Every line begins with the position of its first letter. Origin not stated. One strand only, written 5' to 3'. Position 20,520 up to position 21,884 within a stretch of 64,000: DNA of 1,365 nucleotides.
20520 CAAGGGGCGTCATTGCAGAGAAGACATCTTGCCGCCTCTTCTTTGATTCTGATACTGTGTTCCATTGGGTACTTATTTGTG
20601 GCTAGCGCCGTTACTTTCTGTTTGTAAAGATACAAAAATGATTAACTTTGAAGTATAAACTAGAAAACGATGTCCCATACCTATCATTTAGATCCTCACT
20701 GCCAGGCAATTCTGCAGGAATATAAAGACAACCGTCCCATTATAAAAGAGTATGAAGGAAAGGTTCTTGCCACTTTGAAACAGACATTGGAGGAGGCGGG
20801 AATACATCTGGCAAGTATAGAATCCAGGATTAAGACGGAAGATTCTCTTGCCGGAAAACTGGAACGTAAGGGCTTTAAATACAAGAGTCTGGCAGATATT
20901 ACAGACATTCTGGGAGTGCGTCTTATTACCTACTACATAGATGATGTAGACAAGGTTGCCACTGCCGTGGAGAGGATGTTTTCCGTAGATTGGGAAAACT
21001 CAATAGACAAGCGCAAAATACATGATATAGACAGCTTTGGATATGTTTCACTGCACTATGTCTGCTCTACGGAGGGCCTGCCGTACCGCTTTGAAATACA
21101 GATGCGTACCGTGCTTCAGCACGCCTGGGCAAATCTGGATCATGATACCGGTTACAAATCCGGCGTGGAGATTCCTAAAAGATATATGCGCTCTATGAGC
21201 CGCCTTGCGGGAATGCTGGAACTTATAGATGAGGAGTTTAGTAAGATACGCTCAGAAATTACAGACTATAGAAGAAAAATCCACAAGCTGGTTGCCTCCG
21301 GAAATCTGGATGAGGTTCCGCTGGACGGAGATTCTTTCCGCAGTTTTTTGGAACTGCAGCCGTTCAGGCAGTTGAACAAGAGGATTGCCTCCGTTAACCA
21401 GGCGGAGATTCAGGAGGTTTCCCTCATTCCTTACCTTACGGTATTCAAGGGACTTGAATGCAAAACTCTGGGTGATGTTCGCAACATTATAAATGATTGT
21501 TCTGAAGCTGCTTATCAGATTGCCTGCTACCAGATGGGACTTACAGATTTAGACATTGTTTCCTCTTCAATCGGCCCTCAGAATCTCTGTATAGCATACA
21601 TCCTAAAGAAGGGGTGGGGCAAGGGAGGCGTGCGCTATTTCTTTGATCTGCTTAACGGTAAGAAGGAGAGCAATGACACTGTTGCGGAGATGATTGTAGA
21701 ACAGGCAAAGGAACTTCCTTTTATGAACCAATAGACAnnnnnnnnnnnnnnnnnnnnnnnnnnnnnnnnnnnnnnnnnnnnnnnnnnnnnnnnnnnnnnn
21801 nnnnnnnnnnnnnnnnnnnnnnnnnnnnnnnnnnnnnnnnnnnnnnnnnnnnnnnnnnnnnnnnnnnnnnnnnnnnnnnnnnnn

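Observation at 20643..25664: Overlap-coupled five-gene operon joins an alarmone synthetase/hydrolase pair to a kinase and a partner-switching module with no sigma factor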

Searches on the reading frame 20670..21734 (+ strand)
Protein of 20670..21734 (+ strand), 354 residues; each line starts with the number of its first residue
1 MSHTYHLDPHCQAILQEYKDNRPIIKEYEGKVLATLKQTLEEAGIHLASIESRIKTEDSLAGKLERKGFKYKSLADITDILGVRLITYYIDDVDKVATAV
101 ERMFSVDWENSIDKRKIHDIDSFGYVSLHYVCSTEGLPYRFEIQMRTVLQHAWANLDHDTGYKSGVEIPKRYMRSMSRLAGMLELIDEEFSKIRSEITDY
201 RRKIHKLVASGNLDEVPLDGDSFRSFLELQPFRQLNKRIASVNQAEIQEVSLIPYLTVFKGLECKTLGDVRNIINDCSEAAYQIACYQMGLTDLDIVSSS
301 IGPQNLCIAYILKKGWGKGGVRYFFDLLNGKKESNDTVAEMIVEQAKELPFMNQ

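Call 3: search_protein_families(library=pfam, proteins=[window:20670-21734:+], max_evalue=0.01)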
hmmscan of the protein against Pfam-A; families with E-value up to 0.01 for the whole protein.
window:20670-21734:+ (354 aa): 1 family
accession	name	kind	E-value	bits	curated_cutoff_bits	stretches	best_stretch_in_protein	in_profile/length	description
PF04607.23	RelA_SpoT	-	7e-20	71.8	27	1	52-165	1-111/113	Region found in RelA / SpoT proteins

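Call 4: search_protein_families(library=ncbifam, proteins=[window:20670-21734:+], max_evalue=0.01)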
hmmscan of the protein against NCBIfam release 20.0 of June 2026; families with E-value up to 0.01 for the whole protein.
window:20670-21734:+ (354 aa): 3 families
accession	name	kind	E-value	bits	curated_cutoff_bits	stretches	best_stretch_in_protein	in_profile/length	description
NF053588.1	GTPPhKinYjbM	equivalog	9.4e-17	61.4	320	1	34-201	22-196/201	GTP diphosphokinase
TIGR00691.1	spoT_relA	subfamily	6.2e-08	31.4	499.2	1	12-155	171-307/687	RelA/SpoT family protein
NF041837.1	rnfC_Methano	equivalog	0.0095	14.8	650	0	26-95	150-217/438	Rnf electron transport complex subunit RnfC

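Call 5: find_homologous_proteins(query=window:20670-21734:+, max_evalue=0.00001)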
Query window:20670-21734:+ (354 aa): 7185 proteins with E <= 0.00001 among 8000 candidates; the best 120 are listed.
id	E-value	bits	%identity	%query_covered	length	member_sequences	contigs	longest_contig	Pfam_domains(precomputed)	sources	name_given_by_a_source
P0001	4.8e-233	790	99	100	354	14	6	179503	PF04607.24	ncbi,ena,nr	ncbi:MAG: hypothetical protein J5604_05345 [Bacteroidales bacterium]|nr:hypothetical protein [Bacter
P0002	1.0e-214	730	90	100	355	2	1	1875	PF04607.24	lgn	-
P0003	1.5e-214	730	90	100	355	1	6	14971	PF04607.24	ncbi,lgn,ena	-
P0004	1.1e-213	727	89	100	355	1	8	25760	PF04607.24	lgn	-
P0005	7.0e-213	724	90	100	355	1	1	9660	PF04607.24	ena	-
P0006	6.6e-212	721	89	100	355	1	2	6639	PF04607.24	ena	-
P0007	6.8e-212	721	89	100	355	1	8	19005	PF04607.24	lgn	-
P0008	1.3e-211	720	89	100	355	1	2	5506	PF04607.24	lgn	-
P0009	2.4e-211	719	89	100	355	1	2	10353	PF04607.24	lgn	-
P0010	3.3e-211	719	89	100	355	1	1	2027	PF04607.24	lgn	-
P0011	4.6e-211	718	88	100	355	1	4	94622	PF04607.24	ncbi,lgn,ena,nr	ncbi:MAG: hypothetical protein J6Z32_02470 [Bacteroidales bacterium]|nr:hypothetical protein [Bacter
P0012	2.2e-210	716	88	100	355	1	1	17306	PF04607.24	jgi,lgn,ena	-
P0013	3.2e-210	715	88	100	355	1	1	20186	PF04607.24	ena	-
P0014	1.2e-209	714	88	100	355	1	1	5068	PF04607.24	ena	-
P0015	2.5e-205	699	86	100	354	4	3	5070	PF04607.24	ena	-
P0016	3.8e-205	699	86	100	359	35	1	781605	PF04607.24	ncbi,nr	ncbi:MAG: hypothetical protein IK103_02370 [Bacteroidales bacterium]|nr:hypothetical protein [Bacter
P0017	1.0e-204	697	87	100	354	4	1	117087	PF04607.24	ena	-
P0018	4.3e-202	689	85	100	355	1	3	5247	PF04607.24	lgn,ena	-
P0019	7.9e-202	688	85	100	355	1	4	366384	PF04607.24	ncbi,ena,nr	ncbi:MAG: hypothetical protein IJK74_06305 [Bacteroidales bacterium]|nr:hypothetical protein [Bacter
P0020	1.1e-201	687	85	100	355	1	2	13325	PF04607.24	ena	-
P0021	2.8e-201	686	85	100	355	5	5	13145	PF04607.24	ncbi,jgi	jgi:ppGpp synthetase/RelA/SpoT-type nucleotidyltranferase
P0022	2.9e-201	686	85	100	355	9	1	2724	PF04607.24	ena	-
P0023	3.9e-201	686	85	100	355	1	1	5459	PF04607.24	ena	-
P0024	1.8e-199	680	83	100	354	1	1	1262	PF04607.24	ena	-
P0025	9.1e-199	678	83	100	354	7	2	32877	PF04607.24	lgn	-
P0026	1.2e-198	677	83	100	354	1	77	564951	PF04607.24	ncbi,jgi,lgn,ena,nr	ncbi:MAG: hypothetical protein IJG54_09350 [Bacteroidales bacterium]|jgi:ppGpp synthetase/RelA/SpoT-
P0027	1.3e-198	677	83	100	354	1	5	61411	PF04607.24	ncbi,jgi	jgi:ppGpp synthetase/RelA/SpoT-type nucleotidyltranferase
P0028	1.7e-198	677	83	100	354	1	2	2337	PF04607.24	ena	-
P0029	1.7e-198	677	82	100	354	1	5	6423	PF04607.24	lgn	-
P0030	2.4e-198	676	83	100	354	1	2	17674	PF04607.24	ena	-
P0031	2.4e-198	676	82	100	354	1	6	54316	PF04607.24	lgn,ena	-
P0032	3.1e-198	676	83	100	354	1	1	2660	PF04607.24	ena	-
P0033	3.2e-198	676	83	100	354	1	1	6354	PF04607.24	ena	-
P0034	4.3e-198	676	82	100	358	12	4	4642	PF04607.24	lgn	-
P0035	4.5e-198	675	83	100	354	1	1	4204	PF04607.24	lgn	-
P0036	6.3e-198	675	82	100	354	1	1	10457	PF04607.24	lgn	-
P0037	3.0e-197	673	82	100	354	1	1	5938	PF04607.24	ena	-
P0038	1.1e-196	671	82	100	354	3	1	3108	PF04607.24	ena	-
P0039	3.4e-196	669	86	97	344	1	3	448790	PF04607.24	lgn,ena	-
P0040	4.6e-196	669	86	97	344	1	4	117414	PF04607.24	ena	-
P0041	4.8e-196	669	82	100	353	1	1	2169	PF04607.24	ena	-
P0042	3.1e-194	663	82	100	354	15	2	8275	PF04607.24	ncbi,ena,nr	ncbi:MAG: hypothetical protein IJ855_07530 [Bacteroidales bacterium]|nr:hypothetical protein [Bacter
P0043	3.8e-179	613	74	100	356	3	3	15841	PF04607.24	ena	-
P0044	4.2e-179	613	75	100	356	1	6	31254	PF04607.24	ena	-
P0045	7.9e-179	612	75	100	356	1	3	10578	PF04607.24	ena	-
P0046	1.1e-178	612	75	100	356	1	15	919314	PF04607.24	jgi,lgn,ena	jgi:ppGpp synthetase/RelA/SpoT-type nucleotidyltranferase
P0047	1.5e-178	611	75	100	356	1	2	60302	PF04607.24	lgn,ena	-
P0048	3.9e-178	610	75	100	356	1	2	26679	PF04607.24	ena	-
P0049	3.9e-178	610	75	100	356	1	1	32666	PF04607.24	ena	-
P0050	5.4e-178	609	75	100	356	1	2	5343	PF04607.24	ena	-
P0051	6.1e-178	609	73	100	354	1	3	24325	PF04607.24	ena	-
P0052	7.6e-178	609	73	100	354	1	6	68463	PF04607.24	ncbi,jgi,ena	jgi:ppGpp synthetase/RelA/SpoT-type nucleotidyltranferase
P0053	8.3e-178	609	74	100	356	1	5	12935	PF04607.24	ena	-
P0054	9.0e-178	609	74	100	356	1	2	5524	PF04607.24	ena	-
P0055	1.0e-177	609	75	100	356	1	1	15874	PF04607.24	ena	-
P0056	1.2e-177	608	73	100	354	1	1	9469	PF04607.24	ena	-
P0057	1.4e-177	608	73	100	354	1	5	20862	PF04607.24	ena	-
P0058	1.4e-177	608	73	100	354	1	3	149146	PF04607.24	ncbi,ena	-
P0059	1.5e-177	608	73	100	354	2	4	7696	PF04607.24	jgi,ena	-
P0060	2.0e-177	608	73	100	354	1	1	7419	PF04607.24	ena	-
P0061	2.0e-177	608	75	100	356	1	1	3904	PF04607.24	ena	-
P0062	2.2e-177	607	74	100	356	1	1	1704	PF04607.24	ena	-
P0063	3.0e-177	607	74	100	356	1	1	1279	PF04607.24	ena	-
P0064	6.0e-177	606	73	100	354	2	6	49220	PF04607.24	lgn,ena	-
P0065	7.0e-177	606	73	100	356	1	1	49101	PF04607.24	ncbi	-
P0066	7.0e-177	606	74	100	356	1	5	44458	PF04607.24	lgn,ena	-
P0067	7.4e-177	606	73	100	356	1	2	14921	PF04607.24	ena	-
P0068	7.6e-177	606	73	100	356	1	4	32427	PF04607.24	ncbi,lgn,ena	-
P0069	8.1e-177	606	73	100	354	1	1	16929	PF04607.24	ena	-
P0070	8.5e-177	606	72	100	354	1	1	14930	PF04607.24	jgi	jgi:ppGpp synthetase/RelA/SpoT-type nucleotidyltranferase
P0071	1.0e-176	605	73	100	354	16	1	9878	PF04607.24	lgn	-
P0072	1.1e-176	605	73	100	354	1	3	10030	PF04607.24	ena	-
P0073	1.5e-176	605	73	100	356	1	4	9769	PF04607.24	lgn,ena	-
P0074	1.8e-176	604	73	100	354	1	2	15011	PF04607.24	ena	-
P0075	2.0e-176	604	73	100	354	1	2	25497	PF04607.24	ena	-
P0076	2.4e-176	604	73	100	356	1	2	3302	PF04607.24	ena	-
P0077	2.5e-176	604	73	100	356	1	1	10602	PF04607.24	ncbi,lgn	-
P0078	2.6e-176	604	73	100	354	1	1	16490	PF04607.24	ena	-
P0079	2.7e-176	604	72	100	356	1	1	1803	PF04607.24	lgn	-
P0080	2.9e-176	604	73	100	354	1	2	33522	PF04607.24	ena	-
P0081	2.9e-176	604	73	100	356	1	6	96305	PF04607.24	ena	-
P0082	3.0e-176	604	73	100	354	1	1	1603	PF04607.24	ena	-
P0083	4.0e-176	603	73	100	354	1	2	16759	PF04607.24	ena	-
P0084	4.0e-176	603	73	100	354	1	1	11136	PF04607.24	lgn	-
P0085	4.1e-176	603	73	100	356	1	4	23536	PF04607.24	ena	-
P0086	4.2e-176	603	73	100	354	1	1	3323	PF04607.24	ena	-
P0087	4.5e-176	603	73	100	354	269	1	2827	PF04607.24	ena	-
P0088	4.6e-176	603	73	100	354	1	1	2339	PF04607.24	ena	-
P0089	4.7e-176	603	73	100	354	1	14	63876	PF04607.24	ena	-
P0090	5.2e-176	603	72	100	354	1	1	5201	PF04607.24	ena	-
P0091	5.7e-176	603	73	100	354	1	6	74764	PF04607.24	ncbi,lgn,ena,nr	ncbi:MAG: hypothetical protein J6P66_01265 [Bacteroidaceae bacterium]|nr:hypothetical protein [Bacte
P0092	5.9e-176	603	73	100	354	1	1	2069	PF04607.24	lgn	-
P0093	6.4e-176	603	73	100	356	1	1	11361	PF04607.24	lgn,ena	-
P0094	6.5e-176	603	73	100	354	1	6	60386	PF04607.24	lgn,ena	-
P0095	6.6e-176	603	73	100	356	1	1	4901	PF04607.24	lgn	-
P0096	7.1e-176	602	73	100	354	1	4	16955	PF04607.24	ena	-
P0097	7.3e-176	602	73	100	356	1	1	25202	PF04607.24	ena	-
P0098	7.5e-176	602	72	100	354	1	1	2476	PF04607.24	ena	-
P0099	8.1e-176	602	73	100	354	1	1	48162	PF04607.24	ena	-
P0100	8.1e-176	602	73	100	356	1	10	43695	PF04607.24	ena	-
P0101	9.1e-176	602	72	100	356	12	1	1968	PF04607.24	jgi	jgi:ppGpp synthetase/RelA/SpoT-type nucleotidyltranferase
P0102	1.0e-175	602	72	100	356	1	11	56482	PF04607.24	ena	-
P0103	1.2e-175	602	73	100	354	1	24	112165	PF04607.24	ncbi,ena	-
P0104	1.2e-175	602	73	100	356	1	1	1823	PF04607.24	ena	-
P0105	1.2e-175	602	72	100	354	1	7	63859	PF04607.24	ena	-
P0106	1.3e-175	602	73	100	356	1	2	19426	PF04607.24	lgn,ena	-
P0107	1.3e-175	602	73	100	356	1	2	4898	PF04607.24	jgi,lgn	-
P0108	1.4e-175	602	72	100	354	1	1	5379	PF04607.24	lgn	-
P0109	1.4e-175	602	72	100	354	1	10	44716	PF04607.24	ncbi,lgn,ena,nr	ncbi:MAG: hypothetical protein IK039_01000 [Bacteroidaceae bacterium]|nr:hypothetical protein [Bacte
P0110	1.5e-175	601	73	100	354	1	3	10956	PF04607.24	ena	-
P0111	1.5e-175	601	72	100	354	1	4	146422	PF04607.24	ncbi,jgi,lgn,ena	-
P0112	1.5e-175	601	73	100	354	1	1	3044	PF04607.24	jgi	-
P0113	1.5e-175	601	73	100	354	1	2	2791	PF04607.24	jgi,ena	-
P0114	1.7e-175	601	72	100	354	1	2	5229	PF04607.24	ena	-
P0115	1.7e-175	601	72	100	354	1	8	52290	PF04607.24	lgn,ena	-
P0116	1.7e-175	601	72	100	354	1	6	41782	PF04607.24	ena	-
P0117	1.9e-175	601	72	100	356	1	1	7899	PF04607.24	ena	-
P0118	1.9e-175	601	72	100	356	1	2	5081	PF04607.24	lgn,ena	-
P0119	1.9e-175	601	72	100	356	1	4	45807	PF04607.24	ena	-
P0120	2.0e-175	601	72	100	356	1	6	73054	PF04607.24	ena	-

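Call 8: find_related_loci(query=A1, collection=genome_contigs, flank=10000)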
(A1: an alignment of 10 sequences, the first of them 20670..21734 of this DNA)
Query A1 (354 aa) in genome_contigs; peptide patterns used: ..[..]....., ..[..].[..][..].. (x = any residue, [..] = any of these).
599 stretches matched a pattern (row limit reached: there are more); 555 encode a relative of the query (tblastn E <= 1e-3); the best 80 are kept; 80 distinct loci.
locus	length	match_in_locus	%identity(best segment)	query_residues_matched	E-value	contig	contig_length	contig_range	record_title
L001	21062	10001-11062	99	1-354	0e+0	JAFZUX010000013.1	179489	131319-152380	MAG: Bacteroidales bacterium isolate RGIG8120 Water_buffalos_Rumen-3__c874764, whole genome shotgun sequence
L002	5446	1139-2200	90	1-354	0e+0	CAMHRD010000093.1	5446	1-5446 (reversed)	MAG: uncultured Bacteroidales bacterium isolate SRR11784288_bin.29_metaWRAP_v1.3_MAG genome assembly, contig: ERZ1220274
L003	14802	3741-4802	86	1-354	0e+0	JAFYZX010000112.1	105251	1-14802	MAG: Bacteroidales bacterium isolate RGIG7574 Water_buffalos_Omasum-3__c840502, whole genome shotgun sequence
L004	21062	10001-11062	86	1-354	0e+0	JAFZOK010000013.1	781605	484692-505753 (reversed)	MAG: Bacteroidales bacterium isolate RGIG7951 Water_buffalos_Rumen-1__c261753, whole genome shotgun sequence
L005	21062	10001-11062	85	1-354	0e+0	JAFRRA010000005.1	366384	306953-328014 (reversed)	MAG: Bacteroidales bacterium isolate RGIG2722 Goat_Omasum-4__c384874, whole genome shotgun sequence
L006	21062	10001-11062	84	1-354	0e+0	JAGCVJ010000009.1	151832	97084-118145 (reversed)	MAG: Bacteroidales bacterium isolate RGIG10157 Yak_Rumen-4__c1020975, whole genome shotgun sequence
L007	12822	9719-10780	83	1-354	0e+0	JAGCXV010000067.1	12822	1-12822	MAG: Bacteroidales bacterium isolate RGIG10221 Yak_Rumen-5__c1865738, whole genome shotgun sequence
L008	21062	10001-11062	83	1-354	0e+0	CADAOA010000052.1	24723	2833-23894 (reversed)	MAG: uncultured Bacteroidia bacterium isolate RUG13464 genome assembly, contig: RUG13464_asm_52, whole genome shotgun se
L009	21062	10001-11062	82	1-354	0e+0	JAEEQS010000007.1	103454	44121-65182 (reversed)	MAG: Bacteroidales bacterium isolate Tb.RUG.340 NODE_420_length_103454_cov_4.625229, whole genome shotgun sequence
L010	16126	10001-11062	81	1-354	0e+0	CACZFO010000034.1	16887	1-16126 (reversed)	MAG: uncultured Bacteroidia bacterium isolate RUG12577 genome assembly, contig: RUG12577_asm_34, whole genome shotgun se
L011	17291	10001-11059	73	1-353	0e+0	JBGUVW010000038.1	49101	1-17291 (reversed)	MAG: Bacteroidaceae bacterium isolate ruminal_MAG_91 ruminal_MAG_91_contig_0038, whole genome shotgun sequence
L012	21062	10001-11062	73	1-354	0e+0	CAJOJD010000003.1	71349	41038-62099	uncultured Bacteroidaceae bacterium isolate Red_deer_4_mag_217 genome assembly, contig: scaffold_1032, whole genome shot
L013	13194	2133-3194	72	1-354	0e+0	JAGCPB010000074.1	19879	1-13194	MAG: Bacteroidaceae bacterium isolate RGIG9993 Yak_Reticulum-4__c589838, whole genome shotgun sequence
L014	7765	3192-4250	73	1-353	0e+0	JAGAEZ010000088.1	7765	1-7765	MAG: Bacteroidaceae bacterium isolate RGIG8382 Water_buffalos_Rumen.Co__c4081728, whole genome shotgun sequence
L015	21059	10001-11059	73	1-353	0e+0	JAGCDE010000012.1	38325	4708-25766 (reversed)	MAG: Bacteroidaceae bacterium isolate RGIG9684 Yak_Omasum-2__c208030, whole genome shotgun sequence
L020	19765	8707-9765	72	1-353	0e+0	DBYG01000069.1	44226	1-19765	MAG TPA_asm: Bacteroidales bacterium UBA1192 UBA1192_contig_55343, whole genome shotgun sequence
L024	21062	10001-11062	72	1-354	0e+0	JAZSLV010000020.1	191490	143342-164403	MAG: Bacteroidaceae bacterium isolate T1900044557_TS20190023.MAGScoT_cleanbin_000001 SGB_313_k141_1534838, whole genome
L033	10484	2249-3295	71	6-354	1e-180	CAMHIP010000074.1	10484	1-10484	MAG: uncultured Bacteroidales bacterium isolate SRR11784285_bin.42_metaWRAP_v1.3_MAG genome assembly, contig: ERZ1220277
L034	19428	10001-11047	72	6-354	3e-180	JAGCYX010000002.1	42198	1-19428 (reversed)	MAG: Bacteroidales bacterium isolate RGIG10249 Yak_Rumen-5__c26635, whole genome shotgun sequence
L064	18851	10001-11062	88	1-354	0e+0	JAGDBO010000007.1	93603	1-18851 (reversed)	MAG: Bacteroidales bacterium isolate RGIG10318 Yak_Rumen.Co__c1751565, whole genome shotgun sequence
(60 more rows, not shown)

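Call 13: search_protein_families(library=pfam, proteins=[L011:6668-8170:+, L011:3353-4297:+, L011:4314-6671:+, L034:12482-13957:+, L033:3312-3968:+, L011:12509-13258:+, L024:2661-5051:+, L020:7602-8648:+], max_evalue=0.01)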
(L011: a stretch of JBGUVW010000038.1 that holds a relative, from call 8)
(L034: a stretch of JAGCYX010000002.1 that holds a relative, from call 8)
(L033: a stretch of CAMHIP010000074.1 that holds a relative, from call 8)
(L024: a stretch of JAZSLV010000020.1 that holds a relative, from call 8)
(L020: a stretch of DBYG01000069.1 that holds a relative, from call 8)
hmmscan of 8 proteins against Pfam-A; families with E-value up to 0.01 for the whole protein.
L011:6668-8170:+ (500 aa): 2 families
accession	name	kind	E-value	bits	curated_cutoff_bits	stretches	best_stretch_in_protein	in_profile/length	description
PF00999.27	Na_H_Exchanger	-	1.5e-44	152.8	26.2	1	27-413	2-373/375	Sodium/hydrogen exchanger, transmembrane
PF02080.26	TrkA_C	-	2.9e-09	37.1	27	1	453-495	14-58/71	TrkA-C domain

L011:3353-4297:+ (314 aa): 2 families
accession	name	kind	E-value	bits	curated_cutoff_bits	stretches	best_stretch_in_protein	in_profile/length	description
PF09084.16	NMT1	-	4.5e-28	99.1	20.5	1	35-240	2-215/216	NMT1/THI5 like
PF13379.11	NMT1_2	-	6.1e-05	23.4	24.7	1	38-114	19-99/252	NMT1-like family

L011:4314-6671:+ (785 aa): 6 families
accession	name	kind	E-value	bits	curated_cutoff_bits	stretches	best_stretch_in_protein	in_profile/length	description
PF07228.17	SpoIIE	-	3.9e-48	164.4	25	1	448-640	2-191/192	Stage II sporulation protein E (SpoIIE)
PF13581.12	HATPase_c_2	-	8.1e-26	91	27.4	1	656-781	2-127/127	Histidine kinase-like ATPase domain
PF22673.2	MCP-like_PDC_1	-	7.1e-22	78.4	27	1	91-205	5-112/113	Methyl-accepting chemotaxis protein-like, first PDC sensor domain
PF02743.24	dCache_1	-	3e-18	66.7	45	1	41-293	4-238/240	Cache domain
PF00672.30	HAMP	-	1.5e-10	41.7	25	1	334-380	6-51/53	HAMP domain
PF02518.31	HATPase_c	-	5.3e-05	24.1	26.4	1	686-767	6-88/111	Histidine kinase-, DNA gyrase B-, and HSP90-like ATPase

L034:12482-13957:+ (491 aa): 2 families
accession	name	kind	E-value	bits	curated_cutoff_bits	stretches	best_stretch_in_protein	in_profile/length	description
PF00999.27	Na_H_Exchanger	-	4e-50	171.2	26.2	1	25-405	6-374/375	Sodium/hydrogen exchanger, transmembrane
PF02080.26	TrkA_C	-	7.9e-10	38.9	27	1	436-486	6-58/71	TrkA-C domain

L033:3312-3968:+ (218 aa): 3 families
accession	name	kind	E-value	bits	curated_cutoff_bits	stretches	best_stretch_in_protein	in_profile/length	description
PF13189.12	Cytidylate_kin2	-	1.8e-47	162.3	28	1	8-198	1-175/176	Cytidylate kinase-like family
PF02224.24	Cytidylate_kin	-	6.8e-05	23.1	26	1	16-214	8-210/211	Cytidylate kinase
PF01202.28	SKI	-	0.00034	21.2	22.1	0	103-211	49-156/159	Shikimate kinase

L011:12509-13258:+ (249 aa): 1 family
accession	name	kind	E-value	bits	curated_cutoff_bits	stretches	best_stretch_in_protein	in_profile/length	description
PF01427.22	Peptidase_M15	-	1.8e-34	119.7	27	2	31-179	4-148/199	D-ala-D-ala dipeptidase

L024:2661-5051:+ (796 aa): 3 families
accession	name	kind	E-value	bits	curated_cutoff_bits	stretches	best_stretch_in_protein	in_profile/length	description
PF13715.12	CarbopepD_reg_2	-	8.2e-11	42.2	32.2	1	24-109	1-87/88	CarboxypepD_reg-like domain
PF13620.12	CarboxypepD_reg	-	6.3e-10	39.7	32.3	1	24-98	2-81/82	Carboxypeptidase regulatory-like domain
PF07715.20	Plug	-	8.9e-09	36.3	23.9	1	133-216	19-101/107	TonB-dependent Receptor Plug Domain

L020:7602-8648:+ (348 aa): 0 families
